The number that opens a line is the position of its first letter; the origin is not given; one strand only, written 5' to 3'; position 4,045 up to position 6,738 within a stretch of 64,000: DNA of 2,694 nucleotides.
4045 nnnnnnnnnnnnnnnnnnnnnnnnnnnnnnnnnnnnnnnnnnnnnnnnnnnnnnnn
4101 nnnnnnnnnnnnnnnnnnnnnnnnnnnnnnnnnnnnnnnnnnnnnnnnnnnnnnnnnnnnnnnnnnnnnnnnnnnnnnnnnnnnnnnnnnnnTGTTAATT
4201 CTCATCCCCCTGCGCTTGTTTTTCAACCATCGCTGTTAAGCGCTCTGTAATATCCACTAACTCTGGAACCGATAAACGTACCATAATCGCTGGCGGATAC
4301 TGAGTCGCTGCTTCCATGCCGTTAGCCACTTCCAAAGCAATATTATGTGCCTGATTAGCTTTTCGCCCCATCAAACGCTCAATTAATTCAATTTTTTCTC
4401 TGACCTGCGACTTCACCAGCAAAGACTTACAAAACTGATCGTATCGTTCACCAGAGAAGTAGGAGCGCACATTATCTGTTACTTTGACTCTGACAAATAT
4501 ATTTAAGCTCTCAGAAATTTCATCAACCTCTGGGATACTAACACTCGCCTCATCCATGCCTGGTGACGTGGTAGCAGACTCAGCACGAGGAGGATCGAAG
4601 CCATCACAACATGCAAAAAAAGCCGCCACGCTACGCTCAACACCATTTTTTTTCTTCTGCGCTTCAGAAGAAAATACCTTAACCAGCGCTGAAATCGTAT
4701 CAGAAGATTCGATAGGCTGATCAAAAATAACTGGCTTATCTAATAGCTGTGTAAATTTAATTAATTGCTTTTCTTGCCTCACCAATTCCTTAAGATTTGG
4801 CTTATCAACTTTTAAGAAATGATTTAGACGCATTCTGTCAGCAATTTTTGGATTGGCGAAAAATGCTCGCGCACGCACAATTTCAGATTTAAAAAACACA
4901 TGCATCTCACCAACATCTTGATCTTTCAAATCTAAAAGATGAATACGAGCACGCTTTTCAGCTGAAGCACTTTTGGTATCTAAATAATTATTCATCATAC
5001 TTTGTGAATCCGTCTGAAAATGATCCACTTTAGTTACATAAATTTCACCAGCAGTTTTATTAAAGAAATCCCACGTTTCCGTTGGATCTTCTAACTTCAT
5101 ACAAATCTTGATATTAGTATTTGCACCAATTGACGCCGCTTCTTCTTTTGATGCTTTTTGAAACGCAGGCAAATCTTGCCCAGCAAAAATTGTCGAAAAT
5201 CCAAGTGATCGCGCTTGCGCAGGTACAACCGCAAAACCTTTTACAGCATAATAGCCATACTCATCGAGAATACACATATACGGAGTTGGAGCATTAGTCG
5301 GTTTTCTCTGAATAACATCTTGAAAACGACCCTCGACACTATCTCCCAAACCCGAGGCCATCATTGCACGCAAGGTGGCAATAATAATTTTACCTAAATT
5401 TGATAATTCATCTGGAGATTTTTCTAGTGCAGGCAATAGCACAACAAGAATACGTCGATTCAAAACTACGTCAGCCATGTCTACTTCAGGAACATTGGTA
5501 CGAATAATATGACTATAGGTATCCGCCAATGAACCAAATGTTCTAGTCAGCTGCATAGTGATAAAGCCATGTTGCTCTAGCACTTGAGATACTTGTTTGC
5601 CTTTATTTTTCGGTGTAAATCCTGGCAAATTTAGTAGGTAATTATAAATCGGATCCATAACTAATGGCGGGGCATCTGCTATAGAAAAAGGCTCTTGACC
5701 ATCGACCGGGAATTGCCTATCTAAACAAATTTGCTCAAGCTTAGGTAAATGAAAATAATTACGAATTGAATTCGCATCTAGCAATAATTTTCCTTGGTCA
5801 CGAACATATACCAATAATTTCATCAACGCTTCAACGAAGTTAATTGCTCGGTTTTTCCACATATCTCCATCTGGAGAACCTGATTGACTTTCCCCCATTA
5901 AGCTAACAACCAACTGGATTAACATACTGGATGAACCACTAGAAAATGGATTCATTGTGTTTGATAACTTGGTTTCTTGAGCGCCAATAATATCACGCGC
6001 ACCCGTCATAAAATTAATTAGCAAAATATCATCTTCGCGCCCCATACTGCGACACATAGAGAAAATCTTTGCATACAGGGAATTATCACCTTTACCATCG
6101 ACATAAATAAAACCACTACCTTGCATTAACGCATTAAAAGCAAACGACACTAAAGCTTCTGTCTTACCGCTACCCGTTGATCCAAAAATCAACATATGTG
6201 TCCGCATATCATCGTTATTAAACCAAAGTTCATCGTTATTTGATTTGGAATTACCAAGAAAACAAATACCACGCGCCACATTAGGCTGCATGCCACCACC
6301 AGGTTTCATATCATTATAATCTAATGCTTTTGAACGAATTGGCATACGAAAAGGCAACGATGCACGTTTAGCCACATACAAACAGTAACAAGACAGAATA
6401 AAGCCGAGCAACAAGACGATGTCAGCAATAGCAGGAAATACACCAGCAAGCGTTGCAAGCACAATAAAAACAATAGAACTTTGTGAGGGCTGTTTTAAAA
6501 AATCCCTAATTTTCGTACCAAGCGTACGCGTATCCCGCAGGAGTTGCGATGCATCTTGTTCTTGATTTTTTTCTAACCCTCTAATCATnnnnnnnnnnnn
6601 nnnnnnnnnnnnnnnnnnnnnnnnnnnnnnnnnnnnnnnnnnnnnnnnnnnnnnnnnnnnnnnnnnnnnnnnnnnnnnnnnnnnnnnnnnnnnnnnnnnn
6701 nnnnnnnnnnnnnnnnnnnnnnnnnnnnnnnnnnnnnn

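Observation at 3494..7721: Isolated dotM-dotL-dotK (icmP-icmO-icmN) module with no other T4BSS genes nearby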

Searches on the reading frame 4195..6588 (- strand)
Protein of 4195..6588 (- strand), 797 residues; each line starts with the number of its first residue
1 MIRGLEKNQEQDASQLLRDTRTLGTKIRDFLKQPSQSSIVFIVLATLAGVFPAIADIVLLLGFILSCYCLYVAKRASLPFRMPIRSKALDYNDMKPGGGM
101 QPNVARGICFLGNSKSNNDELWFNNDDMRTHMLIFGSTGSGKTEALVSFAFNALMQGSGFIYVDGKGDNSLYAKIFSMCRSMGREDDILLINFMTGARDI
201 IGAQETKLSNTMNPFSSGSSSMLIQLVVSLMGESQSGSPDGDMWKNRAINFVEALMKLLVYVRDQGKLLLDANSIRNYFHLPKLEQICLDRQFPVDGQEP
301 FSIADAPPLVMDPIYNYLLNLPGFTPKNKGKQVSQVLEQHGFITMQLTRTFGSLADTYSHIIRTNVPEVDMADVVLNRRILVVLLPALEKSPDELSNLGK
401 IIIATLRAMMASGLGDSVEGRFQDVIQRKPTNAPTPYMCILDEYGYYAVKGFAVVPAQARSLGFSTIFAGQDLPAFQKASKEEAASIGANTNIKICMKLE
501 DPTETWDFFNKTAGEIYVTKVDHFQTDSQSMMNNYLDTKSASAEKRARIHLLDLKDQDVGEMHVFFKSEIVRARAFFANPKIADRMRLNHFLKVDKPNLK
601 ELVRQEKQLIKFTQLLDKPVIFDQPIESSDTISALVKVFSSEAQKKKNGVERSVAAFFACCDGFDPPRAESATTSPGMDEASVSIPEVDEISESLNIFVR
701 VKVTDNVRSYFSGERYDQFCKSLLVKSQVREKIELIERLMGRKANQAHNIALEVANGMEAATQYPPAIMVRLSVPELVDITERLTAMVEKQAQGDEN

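Call 3: search_protein_families(library=pfam, proteins=[window:4195-6588:-])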
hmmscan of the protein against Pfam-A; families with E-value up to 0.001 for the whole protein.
window:4195-6588:- (797 aa): 3 families
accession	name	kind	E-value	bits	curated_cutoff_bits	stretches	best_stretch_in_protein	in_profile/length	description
PF12696.13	TraG-D_C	-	9.8e-07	29.2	22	1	437-543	2-110/126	TraM recognition site of TraD and TraG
PF10412.15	TrwB_AAD_bind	-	0.00029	20.3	20.5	0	126-168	12-54/387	Type IV secretion-system coupling protein DNA-binding domain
PF01580.24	FtsK_SpoIIIE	-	0.00044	20.2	24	1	118-155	28-65/221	FtsK/SpoIIIE family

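Call 4: search_protein_families(library=ncbifam, proteins=[window:4195-6588:-])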
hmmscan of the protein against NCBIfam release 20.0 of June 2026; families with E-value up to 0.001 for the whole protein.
window:4195-6588:- (797 aa): 7 families
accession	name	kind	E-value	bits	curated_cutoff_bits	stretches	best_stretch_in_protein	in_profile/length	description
NF041447.1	TrbC_conju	equivalog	4.4e-110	369.1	800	1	24-607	12-604/685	F-type conjugative transfer protein TrbC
TIGR03743.1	SXT_TraD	subfamily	1.6e-16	59.9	366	1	116-191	162-237/636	conjugative transfer system coupling protein TraD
NF045973.1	conju_CD1115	equivalog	1.8e-12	46.9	250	1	124-261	19-146/442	VirD4-like conjugal transfer protein, CD1115 family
TIGR03754.1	conj_TOL_TraD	equivalog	2.1e-07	29.9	647.55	1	107-191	158-242/643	type IV conjugative transfer system coupling protein TraD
NF041017.1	DNA_import_CedB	equivalog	8.9e-07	27.9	700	1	107-168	253-315/590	DNA import protein CedB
NF053655.1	CedD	equivalog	2.5e-05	23.2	600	1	120-194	212-282/527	DNA-translocating ATPase CedD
TIGR02237.1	recomb_radB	equivalog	0.0008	19.3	172.4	0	129-182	12-63/210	DNA repair and recombination protein RadB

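Call 15: find_homologous_proteins(query=window:4195-6588:-)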
Query window:4195-6588:- (797 aa): 4260 proteins with E <= 0.001 among 8000 candidates; the best 120 are listed.
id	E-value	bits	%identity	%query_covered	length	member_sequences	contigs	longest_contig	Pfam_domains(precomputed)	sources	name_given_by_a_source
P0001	0.0e+0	1603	89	100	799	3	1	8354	PF12696.14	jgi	jgi:intracellular multiplication protein IcmO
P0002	0.0e+0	1557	87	100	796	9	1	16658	PF12696.14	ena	-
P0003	0.0e+0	1554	86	100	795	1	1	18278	PF12696.14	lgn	-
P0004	0.0e+0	1552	87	99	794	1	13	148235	PF12696.14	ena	-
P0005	0.0e+0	1543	86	100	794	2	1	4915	PF12696.14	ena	-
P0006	0.0e+0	1538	85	100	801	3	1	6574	PF12696.14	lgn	-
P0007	0.0e+0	1515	84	100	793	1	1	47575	PF12696.14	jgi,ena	-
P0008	0.0e+0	1487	82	100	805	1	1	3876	PF12696.14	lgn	-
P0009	0.0e+0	1281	73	99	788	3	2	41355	PF12696.14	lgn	-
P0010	0.0e+0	1263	72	99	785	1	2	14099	PF12696.14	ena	-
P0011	0.0e+0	1246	70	100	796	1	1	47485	PF12696.14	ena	-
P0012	0.0e+0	1236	70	99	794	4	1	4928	PF12696.14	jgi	jgi:intracellular multiplication protein IcmO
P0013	0.0e+0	1199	67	100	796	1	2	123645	PF12696.14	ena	-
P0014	0.0e+0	1145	66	99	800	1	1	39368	PF12696.14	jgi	-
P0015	0.0e+0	1144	64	99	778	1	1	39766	PF12696.14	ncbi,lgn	ncbi:MAG: type IV secretory system conjugative DNA transfer family protein [Gammaproteobacteria bact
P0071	0.0e+0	1039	62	99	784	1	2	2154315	PF12696.14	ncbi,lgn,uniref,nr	ncbi:TraM recognition domain-containing protein [Aquicella lusitana]|uniref:Intracellular multiplica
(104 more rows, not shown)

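Call 16: find_encoding_contigs(protein=P0004, flank=10000, max_places=2)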
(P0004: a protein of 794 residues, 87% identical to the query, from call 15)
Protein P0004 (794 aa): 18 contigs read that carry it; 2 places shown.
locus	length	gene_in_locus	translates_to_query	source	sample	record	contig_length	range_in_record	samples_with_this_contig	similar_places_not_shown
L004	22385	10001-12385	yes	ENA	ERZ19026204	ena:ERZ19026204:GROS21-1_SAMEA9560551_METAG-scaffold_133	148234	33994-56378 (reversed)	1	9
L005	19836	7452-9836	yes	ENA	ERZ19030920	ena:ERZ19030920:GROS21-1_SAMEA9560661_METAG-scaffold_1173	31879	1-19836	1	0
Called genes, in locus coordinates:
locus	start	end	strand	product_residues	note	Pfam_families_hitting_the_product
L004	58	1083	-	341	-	-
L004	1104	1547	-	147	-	-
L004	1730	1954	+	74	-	PF11903:ParD_like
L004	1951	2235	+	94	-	PF15781:ParE-like_toxin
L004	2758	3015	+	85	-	PF04014:MazE_antitoxin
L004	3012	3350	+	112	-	PF02452:PemK_toxin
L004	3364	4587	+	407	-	PF05201:GlutR_N, PF01488:Shikimate_DH, PF00745:GlutR_dimer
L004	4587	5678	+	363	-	PF03462:PCRF, PF00472:RF-1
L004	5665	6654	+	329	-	PF17827:PrmC_N, PF05175:MTS, PF06325:PrmA (weak), PF13847:Methyltransf_31, PF02390:Methyltransf_4 (weak), PF08241:Methyltransf_11 (weak), PF08242:Methyltransf_12 (weak), PF13649:Methyltransf_25, +1 more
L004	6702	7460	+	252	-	PF00194:Carb_anhydrase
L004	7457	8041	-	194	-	PF13505:OMP_b-brl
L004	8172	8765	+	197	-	PF21157:DksA_N, PF01258:zf-dskA_traR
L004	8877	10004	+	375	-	PF23127:DotM_C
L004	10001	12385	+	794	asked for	PF12696:TraG-D_C (weak)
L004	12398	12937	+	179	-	PF00691:OmpA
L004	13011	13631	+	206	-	PF11393:T4BSS_DotI_IcmL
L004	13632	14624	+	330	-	PF12293:T4BSS_DotH_IcmK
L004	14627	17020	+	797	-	PF02268:TFIIA_gamma_N (faint), PF22746:SHOCT-like_DUF2089-C (weak), PF03743:TrbI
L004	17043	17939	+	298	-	-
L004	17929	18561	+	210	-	-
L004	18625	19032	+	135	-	-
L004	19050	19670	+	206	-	-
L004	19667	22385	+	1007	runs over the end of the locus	-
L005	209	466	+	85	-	PF04014:MazE_antitoxin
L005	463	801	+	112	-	PF02452:PemK_toxin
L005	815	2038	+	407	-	PF05201:GlutR_N, PF01488:Shikimate_DH, PF00745:GlutR_dimer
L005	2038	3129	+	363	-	PF03462:PCRF, PF00472:RF-1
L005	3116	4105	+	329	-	-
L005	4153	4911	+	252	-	PF00194:Carb_anhydrase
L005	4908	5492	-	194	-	PF13505:OMP_b-brl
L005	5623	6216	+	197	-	PF21157:DksA_N, PF01258:zf-dskA_traR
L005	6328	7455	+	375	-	PF23127:DotM_C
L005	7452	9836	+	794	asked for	PF12696:TraG-D_C (weak)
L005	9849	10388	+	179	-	PF00691:OmpA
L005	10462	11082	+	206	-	PF11393:T4BSS_DotI_IcmL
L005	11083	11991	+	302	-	-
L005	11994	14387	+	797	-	PF02268:TFIIA_gamma_N (faint), PF22746:SHOCT-like_DUF2089-C (weak), PF03743:TrbI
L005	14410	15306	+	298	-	-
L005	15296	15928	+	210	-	-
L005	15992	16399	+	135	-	-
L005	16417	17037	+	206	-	-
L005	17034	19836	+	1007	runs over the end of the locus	-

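Call 17: find_encoding_contigs(protein=P0071, flank=10000, max_places=2)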
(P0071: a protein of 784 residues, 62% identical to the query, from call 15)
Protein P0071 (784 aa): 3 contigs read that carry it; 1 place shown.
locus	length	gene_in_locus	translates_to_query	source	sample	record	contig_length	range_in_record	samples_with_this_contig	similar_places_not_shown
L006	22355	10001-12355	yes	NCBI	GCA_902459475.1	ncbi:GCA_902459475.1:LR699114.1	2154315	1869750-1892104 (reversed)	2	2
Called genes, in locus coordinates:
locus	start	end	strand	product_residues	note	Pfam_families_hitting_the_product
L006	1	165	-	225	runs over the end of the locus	PF01386:Ribosomal_L25p, PF14693:Ribosomal_TL5_C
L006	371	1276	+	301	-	-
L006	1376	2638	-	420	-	PF07690:MFS_1, PF00083:Sugar_tr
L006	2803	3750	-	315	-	PF13793:Pribosyltran_N, PF00156:Pribosyltran, PF14572:Pribosyl_synth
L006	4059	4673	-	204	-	PF03550:LolB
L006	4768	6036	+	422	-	PF05201:GlutR_N, PF01488:Shikimate_DH, PF00745:GlutR_dimer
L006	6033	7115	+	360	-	PF03462:PCRF, PF00472:RF-1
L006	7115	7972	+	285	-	PF17827:PrmC_N, PF03602:Cons_hypoth95 (weak), PF06325:PrmA, PF13489:Methyltransf_23 (weak), PF05175:MTS, PF13847:Methyltransf_31, PF08241:Methyltransf_11, PF13649:Methyltransf_25, +3 more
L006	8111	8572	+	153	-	PF21157:DksA_N, PF01258:zf-dskA_traR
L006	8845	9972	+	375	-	PF23127:DotM_C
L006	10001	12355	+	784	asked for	PF12696:TraG-D_C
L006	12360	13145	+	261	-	PF21724:DUF6861 (weak), PF13441:Gly-zipper_YMGG, PF00691:OmpA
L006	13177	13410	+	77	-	-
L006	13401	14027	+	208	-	PF11393:T4BSS_DotI_IcmL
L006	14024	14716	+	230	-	PF11393:T4BSS_DotI_IcmL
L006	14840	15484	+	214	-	PF11393:T4BSS_DotI_IcmL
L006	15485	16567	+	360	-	PF12293:T4BSS_DotH_IcmK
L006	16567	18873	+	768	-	PF02268:TFIIA_gamma_N (faint), PF22746:SHOCT-like_DUF2089-C (faint), PF17944:Arg_decarbox_C (faint), PF03743:TrbI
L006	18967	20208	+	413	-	-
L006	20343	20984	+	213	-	-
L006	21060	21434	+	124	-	-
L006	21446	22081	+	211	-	-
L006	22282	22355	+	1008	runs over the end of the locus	-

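Call 23: find_encoding_contigs(protein=P0001, flank=10000, max_places=2)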
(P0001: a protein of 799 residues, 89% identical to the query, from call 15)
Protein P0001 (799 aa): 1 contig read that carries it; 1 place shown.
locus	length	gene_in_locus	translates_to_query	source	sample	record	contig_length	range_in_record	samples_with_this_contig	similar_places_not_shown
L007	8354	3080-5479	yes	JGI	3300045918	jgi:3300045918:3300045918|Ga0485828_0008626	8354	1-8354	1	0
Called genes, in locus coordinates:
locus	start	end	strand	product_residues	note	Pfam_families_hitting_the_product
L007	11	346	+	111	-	PF05175:MTS (faint)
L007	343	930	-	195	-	PF13505:OMP_b-brl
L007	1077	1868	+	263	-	PF21157:DksA_N, PF01258:zf-dskA_traR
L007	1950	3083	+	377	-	PF23127:DotM_C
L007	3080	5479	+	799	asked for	PF12696:TraG-D_C (weak)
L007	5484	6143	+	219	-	PF13441:Gly-zipper_YMGG, PF00691:OmpA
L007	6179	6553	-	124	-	PF13635:DUF4143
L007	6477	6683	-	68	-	-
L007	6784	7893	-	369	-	-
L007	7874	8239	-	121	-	-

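Call 24: find_encoding_contigs(protein=P0002, flank=10000, max_places=2)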
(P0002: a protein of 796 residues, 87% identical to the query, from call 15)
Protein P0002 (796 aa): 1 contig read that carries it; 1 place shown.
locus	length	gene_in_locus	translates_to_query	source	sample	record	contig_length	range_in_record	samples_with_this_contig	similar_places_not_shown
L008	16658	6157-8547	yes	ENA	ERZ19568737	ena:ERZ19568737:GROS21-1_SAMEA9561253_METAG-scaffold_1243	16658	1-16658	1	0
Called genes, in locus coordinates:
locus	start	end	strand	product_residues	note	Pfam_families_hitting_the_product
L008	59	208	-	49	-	-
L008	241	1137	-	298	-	-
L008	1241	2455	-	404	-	PF00144:Beta-lactamase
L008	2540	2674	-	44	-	-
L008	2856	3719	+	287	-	PF17827:PrmC_N, PF02384:N6_Mtase (weak), PF05175:MTS, PF06325:PrmA, PF13847:Methyltransf_31, PF08241:Methyltransf_11, PF08242:Methyltransf_12, PF13649:Methyltransf_25, +4 more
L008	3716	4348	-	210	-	PF13505:OMP_b-brl, PF01389:OmpA_membrane (weak)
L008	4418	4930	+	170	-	PF21157:DksA_N, PF01258:zf-dskA_traR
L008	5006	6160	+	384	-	PF23127:DotM_C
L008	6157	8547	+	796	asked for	PF12696:TraG-D_C (weak)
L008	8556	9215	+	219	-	PF13441:Gly-zipper_YMGG, PF00691:OmpA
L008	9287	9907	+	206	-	PF11393:T4BSS_DotI_IcmL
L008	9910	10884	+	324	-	PF12293:T4BSS_DotH_IcmK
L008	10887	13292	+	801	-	PF22746:SHOCT-like_DUF2089-C (weak), PF03743:TrbI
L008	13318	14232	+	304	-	-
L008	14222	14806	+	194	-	-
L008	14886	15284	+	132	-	-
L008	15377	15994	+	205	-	-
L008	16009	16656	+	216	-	?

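Call 25: find_encoding_contigs(protein=P0007, flank=10000, max_places=2)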
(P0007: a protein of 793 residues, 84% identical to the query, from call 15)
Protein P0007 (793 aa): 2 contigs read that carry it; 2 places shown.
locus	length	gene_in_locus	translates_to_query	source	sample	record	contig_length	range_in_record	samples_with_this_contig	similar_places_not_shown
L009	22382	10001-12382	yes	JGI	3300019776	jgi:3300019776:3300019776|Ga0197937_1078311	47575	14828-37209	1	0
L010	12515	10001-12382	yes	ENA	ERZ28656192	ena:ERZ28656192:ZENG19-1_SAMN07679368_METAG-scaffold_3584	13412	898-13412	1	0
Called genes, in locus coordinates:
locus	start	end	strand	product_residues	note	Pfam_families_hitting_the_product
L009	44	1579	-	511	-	PF02881:SRP54_N, PF06414:Zeta_toxin (weak), PF00448:SRP54, PF01656:CbiA (faint), PF13401:AAA_22, PF02978:SRP_SPB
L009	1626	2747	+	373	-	-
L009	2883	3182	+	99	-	-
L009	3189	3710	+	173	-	PF02075:RuvC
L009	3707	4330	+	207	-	PF01330:RuvA_N, PF00633:HHH (faint), PF14520:HHH_5, PF07499:RuvA_C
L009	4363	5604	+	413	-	PF05201:GlutR_N, PF01488:Shikimate_DH, PF03807:F420_oxidored (faint), PF00745:GlutR_dimer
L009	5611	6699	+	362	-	PF03462:PCRF, PF00472:RF-1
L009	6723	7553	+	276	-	PF17827:PrmC_N, PF03602:Cons_hypoth95 (weak), PF05175:MTS, PF06325:PrmA, PF13489:Methyltransf_23 (weak), PF01170:UPF0020 (weak), PF13847:Methyltransf_31, PF13649:Methyltransf_25, +4 more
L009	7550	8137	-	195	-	PF13505:OMP_b-brl (weak)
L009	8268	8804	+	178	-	PF21157:DksA_N, PF01258:zf-dskA_traR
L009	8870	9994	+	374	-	PF23127:DotM_C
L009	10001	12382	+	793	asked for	PF12696:TraG-D_C (weak)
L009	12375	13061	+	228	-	PF13441:Gly-zipper_YMGG, PF00691:OmpA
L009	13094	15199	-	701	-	PF00069:Pkinase, PF03109:ABC1 (weak)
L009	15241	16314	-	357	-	PF00268:Ribonuc_red_sm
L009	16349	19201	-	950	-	PF03477:ATP-cone, PF00317:Ribonuc_red_lgN, PF02867:Ribonuc_red_lgC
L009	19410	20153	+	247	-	PF01066:CDP-OH_P_transf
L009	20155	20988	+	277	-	PF03186:CobD_Cbib, PF17113:AmpE (weak)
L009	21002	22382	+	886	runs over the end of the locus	PF28598:PDH_E1_N, PF00456:Transketolase_N, PF17831:PDH_E1_M, PF22613:Transketolase_C_1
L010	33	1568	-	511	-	PF02881:SRP54_N, PF06414:Zeta_toxin (weak), PF00448:SRP54, PF01656:CbiA (faint), PF13401:AAA_22, PF02978:SRP_SPB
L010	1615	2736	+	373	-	-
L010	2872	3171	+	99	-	-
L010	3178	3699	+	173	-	PF02075:RuvC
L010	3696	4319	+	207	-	PF01330:RuvA_N, PF00633:HHH (faint), PF14520:HHH_5, PF07499:RuvA_C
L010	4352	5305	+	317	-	-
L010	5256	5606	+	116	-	-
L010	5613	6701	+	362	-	PF03462:PCRF, PF00472:RF-1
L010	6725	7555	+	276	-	PF17827:PrmC_N, PF03602:Cons_hypoth95 (weak), PF05175:MTS, PF06325:PrmA, PF13489:Methyltransf_23 (weak), PF01170:UPF0020 (weak), PF13847:Methyltransf_31, PF13649:Methyltransf_25, +4 more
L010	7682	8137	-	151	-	-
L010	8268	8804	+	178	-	PF21157:DksA_N, PF01258:zf-dskA_traR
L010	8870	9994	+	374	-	PF23127:DotM_C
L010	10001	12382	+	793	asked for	PF12696:TraG-D_C (weak)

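Call 27: find_related_loci(query=A1, collection=metagenome_contigs, flank=10000)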
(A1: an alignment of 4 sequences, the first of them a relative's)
Query A1 (206 aa) in metagenome_contigs; peptide patterns used: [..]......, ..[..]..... (x = any residue, [..] = any of these).
265 stretches matched a pattern; 4 encode a relative of the query (tblastn E <= 1e-3); 4 distinct loci.
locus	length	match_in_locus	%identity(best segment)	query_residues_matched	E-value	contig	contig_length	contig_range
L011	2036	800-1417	96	1-206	2e-143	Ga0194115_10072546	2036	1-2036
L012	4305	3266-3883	96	1-206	1e-136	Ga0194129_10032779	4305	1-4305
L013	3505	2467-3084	90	1-206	5e-128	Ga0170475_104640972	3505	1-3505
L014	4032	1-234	95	129-206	1e-45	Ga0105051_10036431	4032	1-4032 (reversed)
